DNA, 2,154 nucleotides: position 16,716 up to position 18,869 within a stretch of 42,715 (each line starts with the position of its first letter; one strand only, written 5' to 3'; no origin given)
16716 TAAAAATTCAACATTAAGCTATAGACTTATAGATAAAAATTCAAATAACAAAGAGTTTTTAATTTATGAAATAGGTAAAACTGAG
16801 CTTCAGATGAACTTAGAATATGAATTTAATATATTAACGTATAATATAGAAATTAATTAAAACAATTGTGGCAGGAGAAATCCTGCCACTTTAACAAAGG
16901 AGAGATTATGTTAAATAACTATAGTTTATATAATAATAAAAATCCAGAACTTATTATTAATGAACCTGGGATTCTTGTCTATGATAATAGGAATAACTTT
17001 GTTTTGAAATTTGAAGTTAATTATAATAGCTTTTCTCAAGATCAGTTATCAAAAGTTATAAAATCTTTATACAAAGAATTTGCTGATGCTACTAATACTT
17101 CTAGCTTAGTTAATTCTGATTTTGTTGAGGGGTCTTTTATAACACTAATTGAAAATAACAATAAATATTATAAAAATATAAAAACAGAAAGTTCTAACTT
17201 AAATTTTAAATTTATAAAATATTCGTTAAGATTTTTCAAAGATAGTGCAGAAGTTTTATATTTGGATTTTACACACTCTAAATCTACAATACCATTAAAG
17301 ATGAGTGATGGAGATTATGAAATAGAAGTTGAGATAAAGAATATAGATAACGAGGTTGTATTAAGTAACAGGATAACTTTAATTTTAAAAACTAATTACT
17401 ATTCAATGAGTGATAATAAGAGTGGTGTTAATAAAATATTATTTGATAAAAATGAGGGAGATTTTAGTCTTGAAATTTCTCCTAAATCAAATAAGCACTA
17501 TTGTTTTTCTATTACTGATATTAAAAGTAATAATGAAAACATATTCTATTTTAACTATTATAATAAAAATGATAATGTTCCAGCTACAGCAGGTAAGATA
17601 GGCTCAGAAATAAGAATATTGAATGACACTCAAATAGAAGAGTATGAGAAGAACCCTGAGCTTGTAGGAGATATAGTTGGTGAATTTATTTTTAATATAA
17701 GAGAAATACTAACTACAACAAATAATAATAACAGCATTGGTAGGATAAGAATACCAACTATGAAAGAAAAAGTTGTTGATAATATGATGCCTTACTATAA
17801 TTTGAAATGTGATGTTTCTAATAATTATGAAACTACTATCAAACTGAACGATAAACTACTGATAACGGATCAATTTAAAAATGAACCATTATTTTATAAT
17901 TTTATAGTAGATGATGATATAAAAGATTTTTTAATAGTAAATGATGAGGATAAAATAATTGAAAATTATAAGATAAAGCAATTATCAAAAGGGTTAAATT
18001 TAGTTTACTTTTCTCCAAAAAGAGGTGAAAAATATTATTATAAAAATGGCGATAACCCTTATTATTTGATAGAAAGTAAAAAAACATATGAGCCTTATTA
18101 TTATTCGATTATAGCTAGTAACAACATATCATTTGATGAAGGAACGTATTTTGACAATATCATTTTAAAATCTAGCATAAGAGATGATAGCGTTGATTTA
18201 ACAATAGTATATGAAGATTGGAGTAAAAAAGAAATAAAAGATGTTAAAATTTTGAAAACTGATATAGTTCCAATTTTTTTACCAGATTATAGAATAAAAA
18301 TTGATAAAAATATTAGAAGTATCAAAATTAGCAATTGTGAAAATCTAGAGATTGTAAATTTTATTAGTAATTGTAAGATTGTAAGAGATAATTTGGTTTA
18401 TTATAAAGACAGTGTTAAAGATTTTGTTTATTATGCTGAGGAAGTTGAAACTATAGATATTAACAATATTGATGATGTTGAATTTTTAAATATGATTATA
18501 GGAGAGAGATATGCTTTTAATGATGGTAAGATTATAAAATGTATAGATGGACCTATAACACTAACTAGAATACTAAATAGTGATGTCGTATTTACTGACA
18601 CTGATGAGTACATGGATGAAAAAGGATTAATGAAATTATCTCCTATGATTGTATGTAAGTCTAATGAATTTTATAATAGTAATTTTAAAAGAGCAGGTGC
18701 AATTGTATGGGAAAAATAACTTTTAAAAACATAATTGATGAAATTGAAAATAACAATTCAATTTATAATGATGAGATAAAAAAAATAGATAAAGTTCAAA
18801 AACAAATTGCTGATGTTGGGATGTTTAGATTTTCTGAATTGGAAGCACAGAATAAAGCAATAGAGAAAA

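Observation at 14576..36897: Highly over-represented 12-bp palindrome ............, four copies, each inside a 16-bp palindrome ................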

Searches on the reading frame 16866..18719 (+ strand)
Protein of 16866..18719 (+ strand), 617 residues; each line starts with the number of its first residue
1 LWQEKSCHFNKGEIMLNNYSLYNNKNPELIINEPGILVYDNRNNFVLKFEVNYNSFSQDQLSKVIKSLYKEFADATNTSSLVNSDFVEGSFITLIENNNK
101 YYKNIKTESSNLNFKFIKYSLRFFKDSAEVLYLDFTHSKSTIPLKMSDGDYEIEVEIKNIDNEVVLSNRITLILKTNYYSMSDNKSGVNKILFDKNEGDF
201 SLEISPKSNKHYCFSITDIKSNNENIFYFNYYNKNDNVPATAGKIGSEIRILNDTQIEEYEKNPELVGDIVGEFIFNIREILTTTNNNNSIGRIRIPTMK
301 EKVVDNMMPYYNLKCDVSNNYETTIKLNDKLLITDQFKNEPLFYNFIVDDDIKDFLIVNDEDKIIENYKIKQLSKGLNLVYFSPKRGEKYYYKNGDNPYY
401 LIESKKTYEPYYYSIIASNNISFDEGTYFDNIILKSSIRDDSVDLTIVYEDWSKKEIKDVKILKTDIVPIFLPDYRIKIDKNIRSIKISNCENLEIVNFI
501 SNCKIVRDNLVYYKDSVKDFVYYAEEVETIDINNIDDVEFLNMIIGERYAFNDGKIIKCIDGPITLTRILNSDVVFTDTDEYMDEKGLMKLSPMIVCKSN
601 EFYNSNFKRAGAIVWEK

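Call 12: search_protein_families(library=pfam, proteins=[window:16866-18719:+], max_evalue=0.01)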
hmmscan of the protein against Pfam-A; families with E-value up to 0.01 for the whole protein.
window:16866-18719:+ (617 aa): 0 families

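Call 13: search_protein_families(library=phrogs, proteins=[window:16866-18719:+], max_evalue=0.001)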
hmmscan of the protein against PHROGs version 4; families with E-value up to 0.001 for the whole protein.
window:16866-18719:+ (617 aa): 0 families
